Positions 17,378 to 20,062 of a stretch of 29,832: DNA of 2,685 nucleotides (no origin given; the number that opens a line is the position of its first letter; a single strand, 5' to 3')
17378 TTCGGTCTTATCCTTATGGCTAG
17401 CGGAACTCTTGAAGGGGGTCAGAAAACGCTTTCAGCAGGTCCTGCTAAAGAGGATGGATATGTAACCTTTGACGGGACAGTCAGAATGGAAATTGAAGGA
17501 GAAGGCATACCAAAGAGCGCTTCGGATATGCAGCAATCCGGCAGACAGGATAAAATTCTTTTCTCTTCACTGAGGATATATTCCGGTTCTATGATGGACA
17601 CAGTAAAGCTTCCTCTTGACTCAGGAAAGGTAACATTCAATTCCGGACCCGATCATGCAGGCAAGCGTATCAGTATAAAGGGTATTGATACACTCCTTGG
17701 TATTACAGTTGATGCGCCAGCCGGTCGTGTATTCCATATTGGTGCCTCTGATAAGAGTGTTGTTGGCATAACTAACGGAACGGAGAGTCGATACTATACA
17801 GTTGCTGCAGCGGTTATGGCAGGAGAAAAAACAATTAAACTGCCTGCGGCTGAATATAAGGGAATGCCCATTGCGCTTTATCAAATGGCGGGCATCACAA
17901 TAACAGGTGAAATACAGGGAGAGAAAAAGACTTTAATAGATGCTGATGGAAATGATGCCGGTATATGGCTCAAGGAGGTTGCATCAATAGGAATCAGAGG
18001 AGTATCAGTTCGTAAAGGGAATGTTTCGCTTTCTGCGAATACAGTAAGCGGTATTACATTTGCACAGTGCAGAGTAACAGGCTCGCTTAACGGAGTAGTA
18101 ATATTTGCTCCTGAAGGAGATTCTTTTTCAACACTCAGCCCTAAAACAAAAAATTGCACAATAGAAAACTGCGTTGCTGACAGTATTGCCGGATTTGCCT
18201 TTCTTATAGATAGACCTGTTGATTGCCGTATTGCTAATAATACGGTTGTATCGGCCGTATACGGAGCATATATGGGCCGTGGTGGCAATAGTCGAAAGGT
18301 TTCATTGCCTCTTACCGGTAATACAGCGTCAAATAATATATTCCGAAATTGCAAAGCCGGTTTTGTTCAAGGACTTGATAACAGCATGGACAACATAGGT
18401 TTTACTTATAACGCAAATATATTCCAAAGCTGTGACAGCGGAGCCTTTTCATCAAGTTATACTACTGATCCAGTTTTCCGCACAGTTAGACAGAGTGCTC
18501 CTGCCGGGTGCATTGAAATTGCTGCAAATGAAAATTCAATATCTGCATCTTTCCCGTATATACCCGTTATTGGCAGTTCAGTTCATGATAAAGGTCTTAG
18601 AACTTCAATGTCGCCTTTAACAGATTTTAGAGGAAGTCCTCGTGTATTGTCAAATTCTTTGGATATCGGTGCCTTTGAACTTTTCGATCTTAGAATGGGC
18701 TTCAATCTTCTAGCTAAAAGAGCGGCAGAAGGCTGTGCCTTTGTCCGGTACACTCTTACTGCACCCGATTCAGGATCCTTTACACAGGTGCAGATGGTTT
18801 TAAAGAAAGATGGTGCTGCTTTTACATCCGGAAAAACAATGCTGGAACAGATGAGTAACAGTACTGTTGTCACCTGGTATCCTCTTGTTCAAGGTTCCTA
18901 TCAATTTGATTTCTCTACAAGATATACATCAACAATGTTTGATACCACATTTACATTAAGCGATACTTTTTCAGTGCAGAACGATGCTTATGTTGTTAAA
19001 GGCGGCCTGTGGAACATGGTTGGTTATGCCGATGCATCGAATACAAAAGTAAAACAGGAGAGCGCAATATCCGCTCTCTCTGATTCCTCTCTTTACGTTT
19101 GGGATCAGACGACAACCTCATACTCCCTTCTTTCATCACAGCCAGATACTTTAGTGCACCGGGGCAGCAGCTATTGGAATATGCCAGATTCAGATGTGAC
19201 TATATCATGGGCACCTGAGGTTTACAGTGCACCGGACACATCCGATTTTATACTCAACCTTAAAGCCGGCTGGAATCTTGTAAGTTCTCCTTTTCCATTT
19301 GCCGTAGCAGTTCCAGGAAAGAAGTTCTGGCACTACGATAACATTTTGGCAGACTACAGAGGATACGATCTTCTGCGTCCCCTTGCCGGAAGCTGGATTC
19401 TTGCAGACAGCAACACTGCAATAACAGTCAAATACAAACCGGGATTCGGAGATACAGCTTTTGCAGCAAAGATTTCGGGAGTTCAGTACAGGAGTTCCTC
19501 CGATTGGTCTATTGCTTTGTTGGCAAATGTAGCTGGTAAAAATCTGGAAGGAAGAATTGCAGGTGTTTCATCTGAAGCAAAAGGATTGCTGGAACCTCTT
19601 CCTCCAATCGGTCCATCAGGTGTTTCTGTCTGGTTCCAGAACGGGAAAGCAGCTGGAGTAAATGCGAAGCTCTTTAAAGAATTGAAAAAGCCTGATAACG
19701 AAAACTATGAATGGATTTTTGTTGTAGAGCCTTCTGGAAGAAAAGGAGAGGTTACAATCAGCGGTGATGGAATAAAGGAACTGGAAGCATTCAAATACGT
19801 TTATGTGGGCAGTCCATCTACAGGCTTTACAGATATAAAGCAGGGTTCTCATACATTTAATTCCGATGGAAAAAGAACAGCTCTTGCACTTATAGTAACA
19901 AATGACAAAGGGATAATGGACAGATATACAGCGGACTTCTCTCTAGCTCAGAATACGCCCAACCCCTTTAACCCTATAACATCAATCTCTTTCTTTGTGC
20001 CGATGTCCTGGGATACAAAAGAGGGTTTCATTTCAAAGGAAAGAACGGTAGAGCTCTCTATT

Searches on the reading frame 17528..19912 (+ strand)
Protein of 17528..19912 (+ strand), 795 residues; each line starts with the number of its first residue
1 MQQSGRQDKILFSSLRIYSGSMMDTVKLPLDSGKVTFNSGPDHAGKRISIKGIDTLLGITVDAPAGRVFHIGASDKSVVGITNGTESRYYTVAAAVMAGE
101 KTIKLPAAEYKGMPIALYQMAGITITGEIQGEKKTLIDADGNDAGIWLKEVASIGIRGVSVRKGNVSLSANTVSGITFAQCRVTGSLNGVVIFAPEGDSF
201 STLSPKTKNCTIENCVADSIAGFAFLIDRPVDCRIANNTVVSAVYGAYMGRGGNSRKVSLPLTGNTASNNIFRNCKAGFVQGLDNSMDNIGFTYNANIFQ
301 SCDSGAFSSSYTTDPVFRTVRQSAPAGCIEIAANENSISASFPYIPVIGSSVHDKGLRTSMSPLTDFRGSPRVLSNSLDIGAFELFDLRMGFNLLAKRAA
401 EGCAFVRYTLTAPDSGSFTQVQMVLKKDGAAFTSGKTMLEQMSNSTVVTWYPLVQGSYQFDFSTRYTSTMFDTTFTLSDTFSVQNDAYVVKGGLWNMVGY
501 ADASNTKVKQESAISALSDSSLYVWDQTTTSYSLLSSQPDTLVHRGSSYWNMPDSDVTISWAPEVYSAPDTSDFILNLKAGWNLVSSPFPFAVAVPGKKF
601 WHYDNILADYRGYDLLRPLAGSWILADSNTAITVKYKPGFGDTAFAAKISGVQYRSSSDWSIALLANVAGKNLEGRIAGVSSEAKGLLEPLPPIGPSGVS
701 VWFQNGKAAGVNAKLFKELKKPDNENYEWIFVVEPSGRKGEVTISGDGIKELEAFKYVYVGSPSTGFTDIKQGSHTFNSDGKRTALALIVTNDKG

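Call 56: find_related_loci(query=A5, collection=genome_contigs, flank=10000)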
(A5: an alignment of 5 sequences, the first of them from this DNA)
Query A5 (795 aa) in genome_contigs; peptide patterns used: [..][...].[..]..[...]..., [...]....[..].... (x = any residue, [..] = any of these).
61 stretches matched a pattern; 2 encode a relative of the query (tblastn E <= 1e-3); 2 distinct loci.
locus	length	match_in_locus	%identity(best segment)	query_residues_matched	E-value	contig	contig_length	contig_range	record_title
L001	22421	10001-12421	33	4-793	5e-129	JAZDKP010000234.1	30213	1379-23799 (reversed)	MAG: Fibrobacterota bacterium isolate MEGAHIT-group-0.541 k141_5010657, whole genome shotgun sequence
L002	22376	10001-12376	32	7-793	4e-112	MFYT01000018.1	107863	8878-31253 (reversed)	MAG: Candidatus Raymondbacteria bacterium RIFOXYA2_FULL_49_16 rifoxya2_full_scaffold_137, whole genome shotgun sequence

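Call 57: find_related_loci(query=A5, collection=metagenome_contigs, flank=10000)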
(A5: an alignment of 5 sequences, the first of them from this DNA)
Query A5 (795 aa) in metagenome_contigs; peptide patterns used: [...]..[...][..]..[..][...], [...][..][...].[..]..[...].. (x = any residue, [..] = any of these).
178 stretches matched a pattern; 2 encode a relative of the query (tblastn E <= 1e-3); 2 distinct loci.
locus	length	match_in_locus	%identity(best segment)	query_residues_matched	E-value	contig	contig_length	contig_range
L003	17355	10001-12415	31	6-793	2e-116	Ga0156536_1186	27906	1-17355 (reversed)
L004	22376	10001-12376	32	7-793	4e-112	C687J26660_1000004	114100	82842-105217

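Call 61: search_protein_families(library=pfam, proteins=[L001:2217-5546:+, L001:1190-2449:+, L001:13990-16467:+, L002:4000-5271:-, L002:12824-14305:+, L002:14305-15429:+, L003:6214-7281:+, L003:5283-6179:-, L003:13152-14396:+], max_evalue=0.0001)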
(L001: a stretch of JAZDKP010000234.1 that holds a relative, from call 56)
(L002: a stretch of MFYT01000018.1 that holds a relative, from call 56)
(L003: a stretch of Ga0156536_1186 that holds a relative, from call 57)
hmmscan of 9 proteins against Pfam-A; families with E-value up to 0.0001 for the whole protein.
L001:2217-5546:+ (1110 aa): 4 families
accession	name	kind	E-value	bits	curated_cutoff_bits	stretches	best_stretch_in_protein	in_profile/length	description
PF01074.27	Glyco_hydro_38N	-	3.9e-76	256.4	25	1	326-574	2-257/270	Glycosyl hydrolases family 38 N-terminal domain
PF07748.19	Glyco_hydro_38C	-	1.5e-52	179.3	25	1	772-978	1-206/206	Glycosyl hydrolases family 38 C-terminal domain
PF09261.16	Alpha-mann_mid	-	1.1e-29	102.8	31.1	1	589-684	1-96/96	Alpha mannosidase middle domain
PF17677.7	Glyco_hydro38C2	-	7.2e-20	71.3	22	1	1034-1106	2-72/72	Glycosyl hydrolases family 38 C-terminal beta sandwich domain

L001:1190-2449:+ (420 aa): 1 family
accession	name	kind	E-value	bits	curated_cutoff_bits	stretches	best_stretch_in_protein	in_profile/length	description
PF20903.3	SPL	-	1.2e-28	100.4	27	1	140-364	81-313/338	Spore photoproduct lyase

L001:13990-16467:+ (826 aa): 5 families
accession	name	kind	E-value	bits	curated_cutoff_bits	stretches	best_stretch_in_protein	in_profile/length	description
PF22666.2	Glyco_hydro_2_N2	-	4.8e-61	206.1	27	1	11-178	1-167/167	Glycosyl hydrolase 2 galactose-binding domain-like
PF17753.7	Ig_mannosidase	-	1.1e-11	44.7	22.6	1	752-821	9-80/81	Ig-fold domain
PF00703.27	Glyco_hydro_2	-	1.1e-07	33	23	1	236-284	68-109/109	Glycosyl hydrolases family 2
PF17786.7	Mannosidase_ig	-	1.3e-07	32.5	23.4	1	649-735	1-88/91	Mannosidase Ig/CBM-like domain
PF02837.24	Glyco_hydro_2_N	-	1.6e-06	28.6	28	1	61-137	68-145/169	Glycosyl hydrolases family 2, sugar binding domain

L002:4000-5271:- (424 aa): 2 families
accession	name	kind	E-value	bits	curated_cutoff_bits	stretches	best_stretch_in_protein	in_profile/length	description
PF03773.19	ArsP_1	-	1.4e-40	139.7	32.3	1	7-296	9-292/294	Predicted permease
PF00403.32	HMA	-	4.3e-15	56.3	24.8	1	362-418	2-61/62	Heavy-metal-associated domain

L002:12824-14305:+ (494 aa): 2 families
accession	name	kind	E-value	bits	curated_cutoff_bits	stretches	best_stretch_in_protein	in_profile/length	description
PF04055.27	Radical_SAM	-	3.8e-22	79.7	29.5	1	207-372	1-166/166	Radical SAM superfamily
PF02310.24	B12-binding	-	4.2e-14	52.8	32.1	1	22-140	4-120/121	B12 binding domain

L002:14305-15429:+ (375 aa): 1 family
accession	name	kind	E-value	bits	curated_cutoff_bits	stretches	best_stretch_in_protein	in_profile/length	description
PF02397.22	Bac_transf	-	6.2e-61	205.5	27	1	178-369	1-178/179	Bacterial sugar transferase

L003:6214-7281:+ (356 aa): 1 family
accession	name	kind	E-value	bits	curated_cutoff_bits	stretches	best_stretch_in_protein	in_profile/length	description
PF20903.3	SPL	-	2e-32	112.9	27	1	76-319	81-334/338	Spore photoproduct lyase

L003:5283-6179:- (299 aa): 1 family
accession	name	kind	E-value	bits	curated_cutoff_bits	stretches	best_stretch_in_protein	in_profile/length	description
PF01261.30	AP_endonuc_2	-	6.8e-16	59.1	31.1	1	73-291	2-247/249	Xylose isomerase-like TIM barrel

L003:13152-14396:+ (415 aa): 2 families
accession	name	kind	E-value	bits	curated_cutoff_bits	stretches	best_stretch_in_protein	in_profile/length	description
PF02784.22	Orn_Arg_deC_N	-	4.6e-57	193.7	23.4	1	40-281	5-246/247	Pyridoxal-dependent decarboxylase, pyridoxal binding domain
PF00278.28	Orn_DAP_Arg_deC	-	5.5e-26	91.1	23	1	32-372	2-95/95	Pyridoxal-dependent decarboxylase, C-terminal sheet domain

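Call 68: search_solved_structures(query=A5, max_evalue=1)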
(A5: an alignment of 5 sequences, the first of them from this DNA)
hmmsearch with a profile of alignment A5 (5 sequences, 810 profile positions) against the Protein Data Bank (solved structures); distinct sequences matched with E-value up to 1: 0.
